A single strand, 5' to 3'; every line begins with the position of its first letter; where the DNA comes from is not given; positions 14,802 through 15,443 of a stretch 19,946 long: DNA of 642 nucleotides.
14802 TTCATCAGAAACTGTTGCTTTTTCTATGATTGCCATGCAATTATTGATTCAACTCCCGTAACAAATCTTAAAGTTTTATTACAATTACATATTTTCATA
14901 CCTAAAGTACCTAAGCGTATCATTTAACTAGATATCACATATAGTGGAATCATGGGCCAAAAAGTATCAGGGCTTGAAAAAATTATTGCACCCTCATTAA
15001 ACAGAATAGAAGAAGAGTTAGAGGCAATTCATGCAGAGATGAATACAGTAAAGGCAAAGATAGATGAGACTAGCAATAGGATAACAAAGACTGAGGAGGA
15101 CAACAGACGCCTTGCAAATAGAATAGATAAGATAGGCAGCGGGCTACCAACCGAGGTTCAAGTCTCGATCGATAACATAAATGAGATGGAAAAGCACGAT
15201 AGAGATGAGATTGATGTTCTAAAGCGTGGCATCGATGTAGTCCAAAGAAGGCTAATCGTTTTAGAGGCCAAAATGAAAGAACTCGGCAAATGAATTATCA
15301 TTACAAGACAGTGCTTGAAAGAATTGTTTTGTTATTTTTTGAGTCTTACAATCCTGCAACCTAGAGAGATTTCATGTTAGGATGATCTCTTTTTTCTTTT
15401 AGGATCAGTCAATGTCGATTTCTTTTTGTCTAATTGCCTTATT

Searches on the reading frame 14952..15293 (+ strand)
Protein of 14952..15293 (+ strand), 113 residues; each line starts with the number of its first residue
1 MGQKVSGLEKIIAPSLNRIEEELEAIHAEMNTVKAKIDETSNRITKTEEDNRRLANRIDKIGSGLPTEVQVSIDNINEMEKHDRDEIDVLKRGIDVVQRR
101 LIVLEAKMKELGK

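Call 53: search_protein_families(library=pfam, proteins=[window:14952-15293:+], max_evalue=0.01)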
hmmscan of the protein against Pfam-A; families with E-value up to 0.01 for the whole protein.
window:14952-15293:+ (113 aa): 7 families
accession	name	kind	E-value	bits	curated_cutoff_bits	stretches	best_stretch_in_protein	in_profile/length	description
PF16331.10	TolA_bind_tri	-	0.00044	20.7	30.1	1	3-65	4-69/76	TolA binding protein trimerisation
PF06160.17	EzrA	-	0.0015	17.4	39.6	1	16-101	346-430/557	Septation ring formation regulator, EzrA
PF08702.15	Fib_alpha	-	0.0022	18.7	29.9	1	9-110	30-127/143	Fibrinogen alpha/beta chain family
PF05377.16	FlaC_arch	-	0.0037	18.1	27.8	1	16-53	2-39/55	Flagella accessory protein C (FlaC)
PF14712.11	Snapin_Pallidin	-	0.0038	18.1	29.6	0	7-57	6-60/89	Snapin/Pallidin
PF07889.17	DUF1664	-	0.0083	16.6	34.6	0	30-112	43-121/124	Protein of unknown function (DUF1664)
PF06419.17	COG6_N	-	0.0095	16.5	27.4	0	15-60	34-79/114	Conserved oligomeric complex COG6, N-terminal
